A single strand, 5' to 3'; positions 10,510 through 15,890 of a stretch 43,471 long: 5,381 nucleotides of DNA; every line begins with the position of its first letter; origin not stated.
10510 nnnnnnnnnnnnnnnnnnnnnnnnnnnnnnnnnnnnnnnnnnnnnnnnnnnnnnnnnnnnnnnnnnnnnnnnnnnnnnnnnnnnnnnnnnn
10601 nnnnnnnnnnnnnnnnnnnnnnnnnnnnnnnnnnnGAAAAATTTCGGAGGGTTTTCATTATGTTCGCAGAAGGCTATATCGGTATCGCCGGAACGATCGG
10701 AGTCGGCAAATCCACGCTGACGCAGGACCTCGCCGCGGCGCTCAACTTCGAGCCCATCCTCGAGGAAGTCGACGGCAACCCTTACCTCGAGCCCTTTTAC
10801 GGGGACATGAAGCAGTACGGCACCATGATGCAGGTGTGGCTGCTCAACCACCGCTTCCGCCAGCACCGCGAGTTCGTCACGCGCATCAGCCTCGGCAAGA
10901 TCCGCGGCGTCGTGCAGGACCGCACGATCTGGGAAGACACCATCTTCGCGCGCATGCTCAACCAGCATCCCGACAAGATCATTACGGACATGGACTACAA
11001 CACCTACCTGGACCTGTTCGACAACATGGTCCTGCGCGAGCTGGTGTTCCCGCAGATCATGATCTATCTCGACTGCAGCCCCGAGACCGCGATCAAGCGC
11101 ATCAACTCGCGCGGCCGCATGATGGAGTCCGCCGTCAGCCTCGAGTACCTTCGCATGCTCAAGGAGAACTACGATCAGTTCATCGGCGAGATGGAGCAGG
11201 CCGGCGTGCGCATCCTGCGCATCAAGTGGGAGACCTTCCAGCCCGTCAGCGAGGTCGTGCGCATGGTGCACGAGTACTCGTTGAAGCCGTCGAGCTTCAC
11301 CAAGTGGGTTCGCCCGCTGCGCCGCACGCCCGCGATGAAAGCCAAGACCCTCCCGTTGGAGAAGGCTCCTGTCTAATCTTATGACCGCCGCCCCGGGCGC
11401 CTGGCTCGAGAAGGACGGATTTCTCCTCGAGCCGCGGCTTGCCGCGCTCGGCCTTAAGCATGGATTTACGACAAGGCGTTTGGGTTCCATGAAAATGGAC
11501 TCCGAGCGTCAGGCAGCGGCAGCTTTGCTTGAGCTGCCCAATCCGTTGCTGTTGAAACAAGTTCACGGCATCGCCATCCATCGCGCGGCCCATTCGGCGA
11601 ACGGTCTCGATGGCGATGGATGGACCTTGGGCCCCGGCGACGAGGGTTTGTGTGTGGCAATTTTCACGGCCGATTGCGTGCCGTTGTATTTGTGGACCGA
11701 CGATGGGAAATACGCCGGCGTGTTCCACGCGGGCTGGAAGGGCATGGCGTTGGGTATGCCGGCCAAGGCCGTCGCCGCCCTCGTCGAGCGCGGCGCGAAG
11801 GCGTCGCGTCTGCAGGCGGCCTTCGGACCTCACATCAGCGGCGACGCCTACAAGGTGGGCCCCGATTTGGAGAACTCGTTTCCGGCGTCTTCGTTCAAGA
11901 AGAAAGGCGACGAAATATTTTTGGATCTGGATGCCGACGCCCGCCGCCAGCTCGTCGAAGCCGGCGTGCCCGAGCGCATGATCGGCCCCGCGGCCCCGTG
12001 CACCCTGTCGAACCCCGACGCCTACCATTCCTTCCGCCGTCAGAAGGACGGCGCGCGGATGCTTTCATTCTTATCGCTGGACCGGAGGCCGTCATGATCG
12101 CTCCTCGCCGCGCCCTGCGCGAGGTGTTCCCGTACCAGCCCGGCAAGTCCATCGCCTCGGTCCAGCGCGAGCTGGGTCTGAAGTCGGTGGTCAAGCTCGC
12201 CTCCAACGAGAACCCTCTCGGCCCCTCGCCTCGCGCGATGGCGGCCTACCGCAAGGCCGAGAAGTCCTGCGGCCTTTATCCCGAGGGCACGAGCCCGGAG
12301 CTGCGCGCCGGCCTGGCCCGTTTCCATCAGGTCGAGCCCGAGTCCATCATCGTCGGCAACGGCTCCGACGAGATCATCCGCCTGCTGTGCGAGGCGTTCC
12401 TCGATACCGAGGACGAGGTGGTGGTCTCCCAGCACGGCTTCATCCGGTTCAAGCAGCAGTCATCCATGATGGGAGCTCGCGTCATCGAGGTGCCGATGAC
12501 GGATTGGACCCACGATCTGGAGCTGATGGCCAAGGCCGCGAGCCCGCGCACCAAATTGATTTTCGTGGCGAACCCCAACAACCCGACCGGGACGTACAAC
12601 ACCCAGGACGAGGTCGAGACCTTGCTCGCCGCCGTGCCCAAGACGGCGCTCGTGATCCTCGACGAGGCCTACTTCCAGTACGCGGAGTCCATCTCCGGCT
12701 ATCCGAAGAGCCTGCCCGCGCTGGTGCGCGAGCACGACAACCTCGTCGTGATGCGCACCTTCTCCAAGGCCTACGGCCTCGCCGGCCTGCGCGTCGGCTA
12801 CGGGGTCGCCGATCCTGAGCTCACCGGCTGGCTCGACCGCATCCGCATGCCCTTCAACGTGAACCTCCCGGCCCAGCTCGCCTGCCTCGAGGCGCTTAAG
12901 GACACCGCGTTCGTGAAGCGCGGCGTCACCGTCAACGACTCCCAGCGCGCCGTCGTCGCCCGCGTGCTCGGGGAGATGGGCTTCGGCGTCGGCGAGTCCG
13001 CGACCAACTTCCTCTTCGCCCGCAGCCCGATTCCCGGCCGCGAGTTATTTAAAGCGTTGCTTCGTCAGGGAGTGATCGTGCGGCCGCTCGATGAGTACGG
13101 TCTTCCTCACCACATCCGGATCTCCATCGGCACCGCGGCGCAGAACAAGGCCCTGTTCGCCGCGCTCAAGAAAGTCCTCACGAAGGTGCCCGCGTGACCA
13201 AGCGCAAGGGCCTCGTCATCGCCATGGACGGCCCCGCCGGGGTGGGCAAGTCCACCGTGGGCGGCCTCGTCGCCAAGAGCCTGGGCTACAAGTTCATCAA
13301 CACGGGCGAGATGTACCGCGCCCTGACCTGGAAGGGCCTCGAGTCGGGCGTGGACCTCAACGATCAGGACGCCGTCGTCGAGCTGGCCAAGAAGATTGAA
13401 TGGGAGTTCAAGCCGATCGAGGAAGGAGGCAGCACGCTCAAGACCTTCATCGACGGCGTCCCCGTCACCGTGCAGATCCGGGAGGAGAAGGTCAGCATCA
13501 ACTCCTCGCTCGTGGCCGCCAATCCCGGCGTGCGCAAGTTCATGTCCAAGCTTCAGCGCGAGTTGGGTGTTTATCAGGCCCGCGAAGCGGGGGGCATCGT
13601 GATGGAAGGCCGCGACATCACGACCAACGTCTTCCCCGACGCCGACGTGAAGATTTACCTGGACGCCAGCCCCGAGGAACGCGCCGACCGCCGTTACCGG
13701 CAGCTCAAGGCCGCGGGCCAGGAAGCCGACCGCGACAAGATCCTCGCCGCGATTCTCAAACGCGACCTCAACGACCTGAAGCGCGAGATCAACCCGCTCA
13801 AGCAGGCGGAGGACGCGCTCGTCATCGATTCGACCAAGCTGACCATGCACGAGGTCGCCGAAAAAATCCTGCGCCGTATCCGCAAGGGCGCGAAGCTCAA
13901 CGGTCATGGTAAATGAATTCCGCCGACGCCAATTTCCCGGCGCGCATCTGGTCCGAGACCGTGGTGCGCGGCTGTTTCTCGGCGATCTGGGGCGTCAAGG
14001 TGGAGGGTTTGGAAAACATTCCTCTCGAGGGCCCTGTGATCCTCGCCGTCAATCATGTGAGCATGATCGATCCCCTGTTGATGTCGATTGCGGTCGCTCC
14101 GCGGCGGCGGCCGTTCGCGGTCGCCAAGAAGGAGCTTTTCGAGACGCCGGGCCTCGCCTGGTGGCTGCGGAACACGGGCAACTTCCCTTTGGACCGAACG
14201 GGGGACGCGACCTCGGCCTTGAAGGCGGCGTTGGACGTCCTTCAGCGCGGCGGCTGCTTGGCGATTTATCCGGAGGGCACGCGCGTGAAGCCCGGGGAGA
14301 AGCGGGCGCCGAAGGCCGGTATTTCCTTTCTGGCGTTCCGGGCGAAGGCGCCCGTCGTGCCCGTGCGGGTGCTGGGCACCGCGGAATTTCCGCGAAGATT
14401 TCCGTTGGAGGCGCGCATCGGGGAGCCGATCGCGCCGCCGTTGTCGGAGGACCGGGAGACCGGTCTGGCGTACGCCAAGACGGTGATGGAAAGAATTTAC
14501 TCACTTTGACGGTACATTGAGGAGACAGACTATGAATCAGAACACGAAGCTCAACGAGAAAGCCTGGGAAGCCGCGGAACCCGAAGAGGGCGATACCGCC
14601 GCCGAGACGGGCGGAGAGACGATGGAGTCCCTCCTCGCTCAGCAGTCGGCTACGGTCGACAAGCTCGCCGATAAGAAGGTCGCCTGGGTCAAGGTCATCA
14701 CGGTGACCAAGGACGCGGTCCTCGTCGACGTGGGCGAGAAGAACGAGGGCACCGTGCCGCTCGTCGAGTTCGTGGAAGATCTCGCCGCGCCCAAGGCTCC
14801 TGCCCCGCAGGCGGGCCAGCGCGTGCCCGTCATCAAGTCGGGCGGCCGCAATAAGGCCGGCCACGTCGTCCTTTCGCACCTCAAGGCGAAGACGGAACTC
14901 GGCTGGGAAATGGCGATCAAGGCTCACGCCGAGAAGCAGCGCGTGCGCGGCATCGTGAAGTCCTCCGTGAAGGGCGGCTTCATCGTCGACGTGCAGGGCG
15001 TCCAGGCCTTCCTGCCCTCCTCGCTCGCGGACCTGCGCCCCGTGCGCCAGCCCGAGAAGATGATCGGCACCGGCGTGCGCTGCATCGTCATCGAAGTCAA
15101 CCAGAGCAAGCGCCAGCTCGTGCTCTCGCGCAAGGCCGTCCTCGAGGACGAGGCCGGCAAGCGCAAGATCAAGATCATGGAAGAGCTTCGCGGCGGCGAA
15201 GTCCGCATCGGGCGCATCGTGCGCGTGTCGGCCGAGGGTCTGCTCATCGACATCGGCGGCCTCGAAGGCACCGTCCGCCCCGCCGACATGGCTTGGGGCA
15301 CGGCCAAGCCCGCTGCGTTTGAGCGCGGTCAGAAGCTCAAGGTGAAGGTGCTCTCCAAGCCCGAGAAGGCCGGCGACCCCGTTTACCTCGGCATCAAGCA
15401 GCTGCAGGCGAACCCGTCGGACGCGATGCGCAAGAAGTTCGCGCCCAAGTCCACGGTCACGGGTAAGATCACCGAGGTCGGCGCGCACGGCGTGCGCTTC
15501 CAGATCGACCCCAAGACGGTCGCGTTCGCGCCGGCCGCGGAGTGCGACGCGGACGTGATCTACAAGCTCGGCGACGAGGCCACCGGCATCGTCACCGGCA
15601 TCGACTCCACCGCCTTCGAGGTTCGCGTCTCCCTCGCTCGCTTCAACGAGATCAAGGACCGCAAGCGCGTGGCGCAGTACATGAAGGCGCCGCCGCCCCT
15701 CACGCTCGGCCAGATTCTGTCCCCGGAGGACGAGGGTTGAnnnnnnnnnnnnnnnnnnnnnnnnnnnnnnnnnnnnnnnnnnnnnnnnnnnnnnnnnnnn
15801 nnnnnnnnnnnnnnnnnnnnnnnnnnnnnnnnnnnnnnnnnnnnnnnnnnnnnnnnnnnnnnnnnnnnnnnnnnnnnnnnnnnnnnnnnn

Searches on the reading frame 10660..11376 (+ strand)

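Call 9: search_protein_families(library=pfam, proteins=[window:10660-11376:+], max_evalue=0.01)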
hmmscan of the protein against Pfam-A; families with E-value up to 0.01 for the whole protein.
window:10660-11376:+ (238 aa): 7 families
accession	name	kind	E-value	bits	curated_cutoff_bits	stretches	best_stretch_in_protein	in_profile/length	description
PF01712.25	dNK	-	2.7e-43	148.6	27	1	7-190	1-182/203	Deoxynucleoside kinase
PF13238.12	AAA_18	-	1.7e-09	38.6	29.4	1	7-154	1-114/128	AAA domain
PF02223.23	Thymidylate_kin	-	1.4e-05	25.3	27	1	112-175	103-163/185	Thymidylate kinase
PF13207.12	AAA_17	-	0.0001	23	27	0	112-157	79-131/136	AAA domain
PF13671.12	AAA_33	-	0.00012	22.9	27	0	10-101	5-90/143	AAA domain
PF01202.28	SKI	-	0.0032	18.1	22.1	0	132-168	86-125/159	Shikimate kinase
PF00485.24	PRK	-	0.0039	17.5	22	0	7-32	2-27/196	Phosphoribulokinase / Uridine kinase family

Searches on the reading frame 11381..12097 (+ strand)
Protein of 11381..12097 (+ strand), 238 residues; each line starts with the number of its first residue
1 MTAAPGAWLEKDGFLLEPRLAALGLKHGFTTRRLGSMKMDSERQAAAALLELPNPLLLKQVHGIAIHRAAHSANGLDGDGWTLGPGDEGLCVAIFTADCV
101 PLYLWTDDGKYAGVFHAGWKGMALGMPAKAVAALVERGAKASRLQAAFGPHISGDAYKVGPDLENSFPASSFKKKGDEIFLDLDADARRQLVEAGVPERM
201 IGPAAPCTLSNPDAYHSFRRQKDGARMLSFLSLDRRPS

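Call 9: search_protein_families(library=pfam, proteins=[window:11381-12097:+], max_evalue=0.01)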
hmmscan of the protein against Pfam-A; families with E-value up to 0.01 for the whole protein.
window:11381-12097:+ (238 aa): 1 family
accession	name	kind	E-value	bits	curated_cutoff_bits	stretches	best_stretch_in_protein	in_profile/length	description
PF02578.20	Cu-oxidase_4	-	9.2e-39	133.7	22.9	1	42-230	31-236/238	Multi-copper polyphenol oxidoreductase laccase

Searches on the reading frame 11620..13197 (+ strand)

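Call 8: search_protein_families(library=pfam, proteins=[window:11620-13197:+], max_evalue=0.01)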
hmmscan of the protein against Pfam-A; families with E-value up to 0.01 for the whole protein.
window:11620-13197:+ (525 aa): 4 families
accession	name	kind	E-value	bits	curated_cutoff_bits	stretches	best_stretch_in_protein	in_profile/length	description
PF00155.27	Aminotran_1_2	-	6.5e-60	203.7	19.7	1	189-515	2-360/361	Aminotransferase class I and II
PF00266.25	Aminotran_5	-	5.2e-06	26.1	21.5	1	227-350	47-177/371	Aminotransferase class-V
PF04864.19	Alliinase_C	-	0.00039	19.9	22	1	239-396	65-207/363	Allinase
PF01041.23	DegT_DnrJ_EryC1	-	0.0025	17.6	19.8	1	227-318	28-120/360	DegT/DnrJ/EryC1/StrS aminotransferase family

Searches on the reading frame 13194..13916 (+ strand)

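Call 8: search_protein_families(library=pfam, proteins=[window:13194-13916:+], max_evalue=0.01)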
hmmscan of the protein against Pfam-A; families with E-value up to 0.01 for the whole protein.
window:13194-13916:+ (240 aa): 7 families
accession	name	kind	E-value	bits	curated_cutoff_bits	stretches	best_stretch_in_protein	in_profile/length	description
PF02224.24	Cytidylate_kin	-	1.6e-72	244.1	26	1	9-230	1-210/211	Cytidylate kinase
PF13207.12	AAA_17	-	3.2e-08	34.4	27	1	13-58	2-54/136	AAA domain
PF01202.28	SKI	-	1.2e-07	32.4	22.1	1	16-39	2-25/159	Shikimate kinase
PF13238.12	AAA_18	-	3.3e-07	31.2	29.4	1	9-170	1-111/128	AAA domain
PF13189.12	Cytidylate_kin2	-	9.8e-05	23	28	1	8-171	1-132/176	Cytidylate kinase-like family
PF01712.25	dNK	-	0.00038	20.7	27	0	9-36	1-28/203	Deoxynucleoside kinase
PF13671.12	AAA_33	-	0.0034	18.1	27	0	8-54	1-47/143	AAA domain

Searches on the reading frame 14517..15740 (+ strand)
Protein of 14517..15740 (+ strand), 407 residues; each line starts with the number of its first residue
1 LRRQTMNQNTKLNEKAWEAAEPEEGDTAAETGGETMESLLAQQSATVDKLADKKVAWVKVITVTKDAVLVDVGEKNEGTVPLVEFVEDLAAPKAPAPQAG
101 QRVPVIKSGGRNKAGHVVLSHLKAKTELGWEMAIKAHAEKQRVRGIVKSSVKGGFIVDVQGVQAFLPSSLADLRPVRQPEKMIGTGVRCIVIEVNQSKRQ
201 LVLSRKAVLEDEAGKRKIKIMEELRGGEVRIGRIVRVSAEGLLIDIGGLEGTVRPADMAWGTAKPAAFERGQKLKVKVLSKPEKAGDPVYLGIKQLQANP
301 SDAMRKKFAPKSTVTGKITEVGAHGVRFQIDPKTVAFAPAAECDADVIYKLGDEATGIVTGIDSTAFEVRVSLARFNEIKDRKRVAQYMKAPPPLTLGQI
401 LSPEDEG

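Call 8: search_protein_families(library=pfam, proteins=[window:14517-15740:+], max_evalue=0.01)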
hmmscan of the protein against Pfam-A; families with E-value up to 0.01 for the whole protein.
window:14517-15740:+ (407 aa): 2 families
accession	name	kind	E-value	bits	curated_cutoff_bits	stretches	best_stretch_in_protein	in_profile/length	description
PF00575.29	S1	-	1.9e-19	70.3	22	2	137-206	2-74/74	S1 RNA binding domain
PF23459.1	S1_RRP5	-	2.9e-05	25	27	0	141-204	5-71/72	RRP5 S1 domain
